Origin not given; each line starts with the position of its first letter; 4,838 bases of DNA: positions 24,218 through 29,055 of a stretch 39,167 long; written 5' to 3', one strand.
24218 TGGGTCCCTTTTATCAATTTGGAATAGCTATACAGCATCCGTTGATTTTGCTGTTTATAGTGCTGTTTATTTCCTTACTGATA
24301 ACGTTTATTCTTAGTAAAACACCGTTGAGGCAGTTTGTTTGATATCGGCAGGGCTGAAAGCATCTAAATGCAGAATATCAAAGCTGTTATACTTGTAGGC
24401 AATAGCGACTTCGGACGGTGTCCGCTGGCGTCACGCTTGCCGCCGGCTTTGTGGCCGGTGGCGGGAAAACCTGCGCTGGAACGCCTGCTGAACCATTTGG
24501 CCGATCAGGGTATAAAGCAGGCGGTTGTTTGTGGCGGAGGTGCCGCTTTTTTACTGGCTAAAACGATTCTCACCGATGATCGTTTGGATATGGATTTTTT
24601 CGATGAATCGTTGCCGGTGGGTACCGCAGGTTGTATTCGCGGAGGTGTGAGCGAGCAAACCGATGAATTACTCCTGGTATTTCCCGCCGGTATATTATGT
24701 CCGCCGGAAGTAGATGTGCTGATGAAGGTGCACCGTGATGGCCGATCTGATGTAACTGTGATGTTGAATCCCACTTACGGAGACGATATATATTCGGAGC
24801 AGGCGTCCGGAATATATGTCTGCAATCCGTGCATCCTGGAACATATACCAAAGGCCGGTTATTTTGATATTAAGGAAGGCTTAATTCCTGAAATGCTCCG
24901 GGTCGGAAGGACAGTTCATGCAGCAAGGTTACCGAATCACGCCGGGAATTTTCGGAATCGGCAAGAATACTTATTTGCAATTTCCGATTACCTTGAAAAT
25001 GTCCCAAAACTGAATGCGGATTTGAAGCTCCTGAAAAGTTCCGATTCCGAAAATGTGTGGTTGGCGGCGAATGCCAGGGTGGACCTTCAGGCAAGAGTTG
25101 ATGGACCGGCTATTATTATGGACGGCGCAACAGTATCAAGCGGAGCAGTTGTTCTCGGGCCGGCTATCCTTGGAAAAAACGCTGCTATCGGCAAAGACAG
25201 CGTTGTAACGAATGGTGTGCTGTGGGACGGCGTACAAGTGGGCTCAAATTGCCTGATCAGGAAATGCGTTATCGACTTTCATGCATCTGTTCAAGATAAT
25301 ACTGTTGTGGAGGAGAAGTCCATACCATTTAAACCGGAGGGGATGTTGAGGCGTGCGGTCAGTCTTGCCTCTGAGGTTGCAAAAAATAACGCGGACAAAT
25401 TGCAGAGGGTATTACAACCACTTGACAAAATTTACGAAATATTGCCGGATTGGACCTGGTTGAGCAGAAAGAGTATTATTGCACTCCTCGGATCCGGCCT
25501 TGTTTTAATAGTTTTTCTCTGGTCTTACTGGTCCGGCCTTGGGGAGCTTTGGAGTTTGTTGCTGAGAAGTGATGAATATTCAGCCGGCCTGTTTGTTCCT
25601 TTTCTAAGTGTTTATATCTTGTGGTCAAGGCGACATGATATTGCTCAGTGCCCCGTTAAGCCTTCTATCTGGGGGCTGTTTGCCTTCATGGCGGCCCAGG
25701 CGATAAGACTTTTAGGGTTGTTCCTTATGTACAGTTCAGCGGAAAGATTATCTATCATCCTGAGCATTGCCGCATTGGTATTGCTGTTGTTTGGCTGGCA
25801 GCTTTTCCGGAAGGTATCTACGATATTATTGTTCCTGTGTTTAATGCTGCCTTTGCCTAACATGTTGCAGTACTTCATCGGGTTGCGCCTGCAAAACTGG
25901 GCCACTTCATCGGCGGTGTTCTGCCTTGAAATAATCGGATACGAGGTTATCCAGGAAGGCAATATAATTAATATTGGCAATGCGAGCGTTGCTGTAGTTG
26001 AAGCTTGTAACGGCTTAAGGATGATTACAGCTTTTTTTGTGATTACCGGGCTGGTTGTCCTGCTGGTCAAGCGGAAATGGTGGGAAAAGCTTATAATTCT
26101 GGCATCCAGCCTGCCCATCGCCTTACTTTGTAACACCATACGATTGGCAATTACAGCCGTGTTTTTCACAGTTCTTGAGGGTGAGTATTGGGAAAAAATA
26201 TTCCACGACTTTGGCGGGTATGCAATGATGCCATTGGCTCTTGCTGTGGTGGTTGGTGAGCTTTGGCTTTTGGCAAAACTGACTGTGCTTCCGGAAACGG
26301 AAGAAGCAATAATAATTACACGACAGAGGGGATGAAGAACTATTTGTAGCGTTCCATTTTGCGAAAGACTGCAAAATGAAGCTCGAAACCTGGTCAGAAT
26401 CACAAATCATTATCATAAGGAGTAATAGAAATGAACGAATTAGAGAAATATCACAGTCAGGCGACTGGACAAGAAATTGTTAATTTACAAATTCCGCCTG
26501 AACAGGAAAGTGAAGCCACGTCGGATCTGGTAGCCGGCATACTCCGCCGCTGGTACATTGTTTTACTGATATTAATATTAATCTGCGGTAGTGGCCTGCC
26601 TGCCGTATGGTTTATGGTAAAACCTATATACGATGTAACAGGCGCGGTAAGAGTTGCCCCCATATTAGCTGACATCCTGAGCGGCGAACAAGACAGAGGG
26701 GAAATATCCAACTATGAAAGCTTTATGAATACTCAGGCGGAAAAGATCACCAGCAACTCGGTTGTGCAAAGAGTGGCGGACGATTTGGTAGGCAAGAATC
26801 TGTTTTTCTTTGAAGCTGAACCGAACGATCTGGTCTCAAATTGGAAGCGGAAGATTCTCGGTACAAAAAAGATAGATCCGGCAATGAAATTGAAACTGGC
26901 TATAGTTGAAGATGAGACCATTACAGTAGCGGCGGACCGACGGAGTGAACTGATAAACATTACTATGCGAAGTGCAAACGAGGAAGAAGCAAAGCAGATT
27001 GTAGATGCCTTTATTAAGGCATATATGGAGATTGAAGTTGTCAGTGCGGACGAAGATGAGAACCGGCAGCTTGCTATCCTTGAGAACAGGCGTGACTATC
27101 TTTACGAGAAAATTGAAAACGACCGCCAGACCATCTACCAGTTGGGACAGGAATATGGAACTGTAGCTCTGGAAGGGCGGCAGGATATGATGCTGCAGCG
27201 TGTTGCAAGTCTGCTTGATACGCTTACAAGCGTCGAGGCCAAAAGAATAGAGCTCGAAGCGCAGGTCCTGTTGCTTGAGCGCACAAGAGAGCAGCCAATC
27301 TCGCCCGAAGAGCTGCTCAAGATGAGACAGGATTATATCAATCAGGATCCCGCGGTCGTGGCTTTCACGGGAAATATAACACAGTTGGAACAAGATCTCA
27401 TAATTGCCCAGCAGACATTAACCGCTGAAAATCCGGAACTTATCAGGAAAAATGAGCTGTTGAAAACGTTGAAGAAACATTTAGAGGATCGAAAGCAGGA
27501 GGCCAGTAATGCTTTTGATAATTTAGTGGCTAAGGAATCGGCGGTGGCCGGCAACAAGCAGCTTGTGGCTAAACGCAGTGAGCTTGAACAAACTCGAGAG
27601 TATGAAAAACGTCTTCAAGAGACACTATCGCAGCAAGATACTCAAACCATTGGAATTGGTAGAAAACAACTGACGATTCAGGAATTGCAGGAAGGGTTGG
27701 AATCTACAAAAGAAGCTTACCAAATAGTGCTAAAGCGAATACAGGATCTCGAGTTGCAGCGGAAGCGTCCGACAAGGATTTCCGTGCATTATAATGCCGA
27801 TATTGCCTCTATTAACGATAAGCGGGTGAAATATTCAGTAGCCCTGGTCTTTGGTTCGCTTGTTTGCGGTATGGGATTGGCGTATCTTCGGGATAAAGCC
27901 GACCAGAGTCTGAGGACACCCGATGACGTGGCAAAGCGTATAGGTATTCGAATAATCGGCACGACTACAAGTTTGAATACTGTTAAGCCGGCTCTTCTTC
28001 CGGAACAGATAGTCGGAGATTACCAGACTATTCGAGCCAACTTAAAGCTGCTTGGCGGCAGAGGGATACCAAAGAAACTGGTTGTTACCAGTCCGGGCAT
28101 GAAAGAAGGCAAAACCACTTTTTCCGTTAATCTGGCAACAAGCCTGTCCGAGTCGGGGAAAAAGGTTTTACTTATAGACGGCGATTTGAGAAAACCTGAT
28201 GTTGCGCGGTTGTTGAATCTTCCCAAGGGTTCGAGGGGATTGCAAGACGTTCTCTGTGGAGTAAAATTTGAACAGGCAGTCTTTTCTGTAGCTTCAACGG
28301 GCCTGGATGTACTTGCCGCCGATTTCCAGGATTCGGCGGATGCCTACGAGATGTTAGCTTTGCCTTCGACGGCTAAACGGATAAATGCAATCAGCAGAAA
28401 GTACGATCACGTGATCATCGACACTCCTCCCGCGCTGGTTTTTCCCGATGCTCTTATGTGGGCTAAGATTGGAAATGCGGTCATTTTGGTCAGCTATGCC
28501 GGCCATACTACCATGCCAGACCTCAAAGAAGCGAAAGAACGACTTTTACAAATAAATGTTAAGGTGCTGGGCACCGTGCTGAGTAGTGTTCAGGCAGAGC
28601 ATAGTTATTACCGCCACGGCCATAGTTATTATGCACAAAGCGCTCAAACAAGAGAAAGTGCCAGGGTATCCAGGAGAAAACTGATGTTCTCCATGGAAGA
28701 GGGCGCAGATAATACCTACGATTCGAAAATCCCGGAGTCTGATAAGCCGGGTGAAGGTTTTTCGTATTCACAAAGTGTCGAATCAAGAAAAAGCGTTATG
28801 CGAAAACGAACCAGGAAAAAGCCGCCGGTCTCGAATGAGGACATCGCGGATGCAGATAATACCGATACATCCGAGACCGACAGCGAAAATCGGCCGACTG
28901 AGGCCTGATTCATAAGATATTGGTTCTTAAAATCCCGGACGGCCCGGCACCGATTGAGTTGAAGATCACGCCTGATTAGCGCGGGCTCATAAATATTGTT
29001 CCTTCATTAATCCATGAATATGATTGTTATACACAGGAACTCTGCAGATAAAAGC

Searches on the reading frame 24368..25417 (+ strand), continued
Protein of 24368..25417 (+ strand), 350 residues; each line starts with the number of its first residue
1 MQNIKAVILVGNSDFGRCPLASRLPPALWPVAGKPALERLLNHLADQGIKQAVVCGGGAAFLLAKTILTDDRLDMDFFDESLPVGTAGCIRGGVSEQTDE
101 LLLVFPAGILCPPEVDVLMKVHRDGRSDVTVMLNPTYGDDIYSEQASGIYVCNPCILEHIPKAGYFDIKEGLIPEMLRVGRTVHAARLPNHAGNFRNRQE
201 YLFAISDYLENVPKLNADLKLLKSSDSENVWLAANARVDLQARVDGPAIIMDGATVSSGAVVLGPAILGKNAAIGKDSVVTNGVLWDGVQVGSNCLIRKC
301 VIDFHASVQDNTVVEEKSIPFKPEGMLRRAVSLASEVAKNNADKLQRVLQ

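Call 76: find_encoding_contigs(protein=P0210, flank=7000, max_places=1)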
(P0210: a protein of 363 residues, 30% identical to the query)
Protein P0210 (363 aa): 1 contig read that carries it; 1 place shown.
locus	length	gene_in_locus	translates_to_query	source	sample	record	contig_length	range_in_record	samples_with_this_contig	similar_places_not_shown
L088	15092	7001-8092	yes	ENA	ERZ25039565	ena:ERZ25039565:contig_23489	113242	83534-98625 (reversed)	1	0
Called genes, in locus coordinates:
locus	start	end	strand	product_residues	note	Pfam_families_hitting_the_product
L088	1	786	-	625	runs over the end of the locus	PF13522:GATase_6, PF13537:GATase_7, PF00733:Asn_synthase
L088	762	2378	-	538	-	-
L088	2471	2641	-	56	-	-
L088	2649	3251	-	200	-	PF02563:Poly_export, PF10531:SLBB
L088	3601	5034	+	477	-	-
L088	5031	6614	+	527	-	PF04932:Wzy_C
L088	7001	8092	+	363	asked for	PF00483:NTP_transferase, PF00132:Hexapep (faint), PF25084:LbH_EIF2B (weak), PF25087:GMPPB_C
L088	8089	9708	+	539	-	PF25084:LbH_EIF2B (weak), PF00132:Hexapep (faint), PF25087:GMPPB_C (weak), PF02397:Bac_transf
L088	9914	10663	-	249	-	-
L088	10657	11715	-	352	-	PF12708:Pect-lyase_RHGA_epim (weak)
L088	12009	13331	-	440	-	PF01408:GFO_IDH_MocA, PF19051:GFO_IDH_MocA_C2, PF22725:GFO_IDH_MocA_C3 (faint)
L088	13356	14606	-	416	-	PF01168:Ala_racemase_N, PF14031:D-ser_dehydrat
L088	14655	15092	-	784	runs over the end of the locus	PF00034:Cytochrom_C, PF13442:Cytochrome_CBB3, PF01011:PQQ, PF13360:PQQ_2, PF13570:Beta-prop_ACSF4 (faint), PF01011:PQQ, PF13360:PQQ_2 (weak)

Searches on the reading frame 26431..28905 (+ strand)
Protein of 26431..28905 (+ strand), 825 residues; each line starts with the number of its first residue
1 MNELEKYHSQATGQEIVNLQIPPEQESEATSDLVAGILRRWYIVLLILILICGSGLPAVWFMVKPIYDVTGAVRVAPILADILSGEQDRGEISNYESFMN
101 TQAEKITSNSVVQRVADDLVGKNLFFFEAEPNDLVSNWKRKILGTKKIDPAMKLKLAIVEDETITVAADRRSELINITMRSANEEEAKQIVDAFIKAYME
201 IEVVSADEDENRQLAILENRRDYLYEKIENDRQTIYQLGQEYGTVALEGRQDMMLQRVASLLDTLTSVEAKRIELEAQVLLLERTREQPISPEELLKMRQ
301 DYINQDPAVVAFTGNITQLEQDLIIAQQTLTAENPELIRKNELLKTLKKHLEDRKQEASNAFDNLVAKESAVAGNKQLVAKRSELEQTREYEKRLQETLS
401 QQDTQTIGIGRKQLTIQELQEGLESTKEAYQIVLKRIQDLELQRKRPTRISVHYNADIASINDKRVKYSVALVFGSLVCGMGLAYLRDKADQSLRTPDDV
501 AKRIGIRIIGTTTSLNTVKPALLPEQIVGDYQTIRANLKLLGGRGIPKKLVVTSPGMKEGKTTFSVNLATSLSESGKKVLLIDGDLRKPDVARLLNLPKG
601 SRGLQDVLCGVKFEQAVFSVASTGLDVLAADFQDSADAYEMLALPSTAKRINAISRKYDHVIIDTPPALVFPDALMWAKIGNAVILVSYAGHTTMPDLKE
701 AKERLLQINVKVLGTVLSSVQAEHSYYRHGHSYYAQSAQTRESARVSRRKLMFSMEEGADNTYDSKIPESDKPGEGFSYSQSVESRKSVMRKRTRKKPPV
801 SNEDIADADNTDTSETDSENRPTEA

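Call 4: search_protein_families(library=pfam, proteins=[window:26431-28905:+], max_evalue=1)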
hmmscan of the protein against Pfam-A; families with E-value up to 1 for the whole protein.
window:26431-28905:+ (825 aa): 13 families
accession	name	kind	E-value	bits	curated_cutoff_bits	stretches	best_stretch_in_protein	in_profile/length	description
PF13614.12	AAA_31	-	3.6e-14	53.5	27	1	560-670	14-130/177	AAA domain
PF10609.15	ParA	-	3.3e-08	33.7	27.1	1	551-718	7-173/246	NUBPL iron-transfer P-loop NTPase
PF01656.29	CbiA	-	5.1e-08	33.4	25.4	1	552-720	3-83/125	CobQ/CobB/MinD/ParA nucleotide binding domain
PF02706.20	Wzz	-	1.2e-05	26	25.5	1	33-119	8-91/91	Chain length determinant protein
PF09140.17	MipZ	-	0.00011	22.1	20.7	1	559-666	12-108/262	ATPase MipZ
PF02374.21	ArsA_ATPase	-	0.0021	17.8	24.3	1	560-585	13-38/305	Anion-transporting ATPase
PF00142.24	Fer4_NifH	-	0.01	15.8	25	1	560-595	12-46/271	4Fe-4S iron sulfur cluster binding proteins, NifH/frxC family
PF16575.11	CLP1_P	-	0.025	14.8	26.6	1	559-591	5-37/188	mRNA cleavage and polyadenylation factor CLP1 P-loop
PF01583.26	APS_kinase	-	0.068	13.6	21.1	1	558-593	12-47/152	Adenylylsulphate kinase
PF13500.12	AAA_26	-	0.087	13.1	27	0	676-724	123-171/198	AAA domain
PF06564.18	CBP_BcsQ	-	0.15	12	21.3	1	559-667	13-125/234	Cellulose biosynthesis protein BcsQ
PF09778.15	Guanylate_cyc_2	-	0.19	11.5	28.1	1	375-454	73-150/212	Guanylylate cyclase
PF08855.15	DUF1825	-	0.33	11.4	25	1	227-277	15-63/103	Domain of unknown function (DUF1825)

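Call 5: search_protein_families(library=ncbifam, proteins=[window:26431-28905:+], max_evalue=1)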
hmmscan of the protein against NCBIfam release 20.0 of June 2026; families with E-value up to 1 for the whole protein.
window:26431-28905:+ (825 aa): 24 families
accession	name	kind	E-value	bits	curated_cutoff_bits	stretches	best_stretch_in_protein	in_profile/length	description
TIGR01007.1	eps_fam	subfamily_domain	1.4e-34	119.4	108.05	1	531-731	3-201/204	polysaccharide biosynthesis tyrosine autokinase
TIGR01005.1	eps_transp_fam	subfamily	2e-27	95.7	411.7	2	550-734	549-731/754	exopolysaccharide transport protein family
TIGR03029.1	EpsG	equivalog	2.5e-27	95.8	313.8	1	535-718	91-273/274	chain length determinant protein tyrosine kinase EpsG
TIGR03018.1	pepcterm_TyrKin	hypoth_equivalog_domain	9.1e-25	87.2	230.65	1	548-709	36-200/207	XrtA-associated tyrosine autokinase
NF007350.0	PRK09841.1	equivalog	8.9e-23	80.3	1248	1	549-740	533-724/726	tyrosine-protein kinase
NF008568.0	PRK11519.1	equivalog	2.9e-19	68.7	1068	1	554-735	533-712/720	tyrosine-protein kinase Wzc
TIGR03017.1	EpsF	equivalog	2.3e-15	56.3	422.75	1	38-511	11-442/444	chain length determinant protein EpsF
TIGR01969.1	minD_arch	subfamily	4.1e-15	55.6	201.75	1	559-724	12-174/251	cell division ATPase MinD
TIGR03007.1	pepcterm_ChnLen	equivalog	5e-12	44.8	278.85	1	162-517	111-465/498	XrtA system polysaccharide chain length determinant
NF041546.1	ParA_partition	equivalog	5.2e-09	35.9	180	2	560-585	12-37/203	ParA family partition ATPase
NF041136.1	MrpORP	equivalog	1.3e-07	31.3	450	1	546-615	4-74/365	iron-sulfur cluster carrier protein MrpORP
TIGR01968.1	minD_bact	equivalog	6.7e-07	28.9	212.9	1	550-668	4-122/261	septum site-determining protein MinD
NF047398.1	AAA_KGGVGR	domain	4.3e-05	23.9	90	1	560-649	15-102/190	KGGVGR-motif variant AAA ATPase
TIGR01006.1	polys_exp_MPA1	subfamily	6.5e-05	22.5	296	0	34-119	14-97/226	CspC family polysaccharide chain length determinant protein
NF041283.1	PrgP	equivalog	0.00097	18.5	400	1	560-669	15-135/297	ParA superfamily DNA segregation protein PrgP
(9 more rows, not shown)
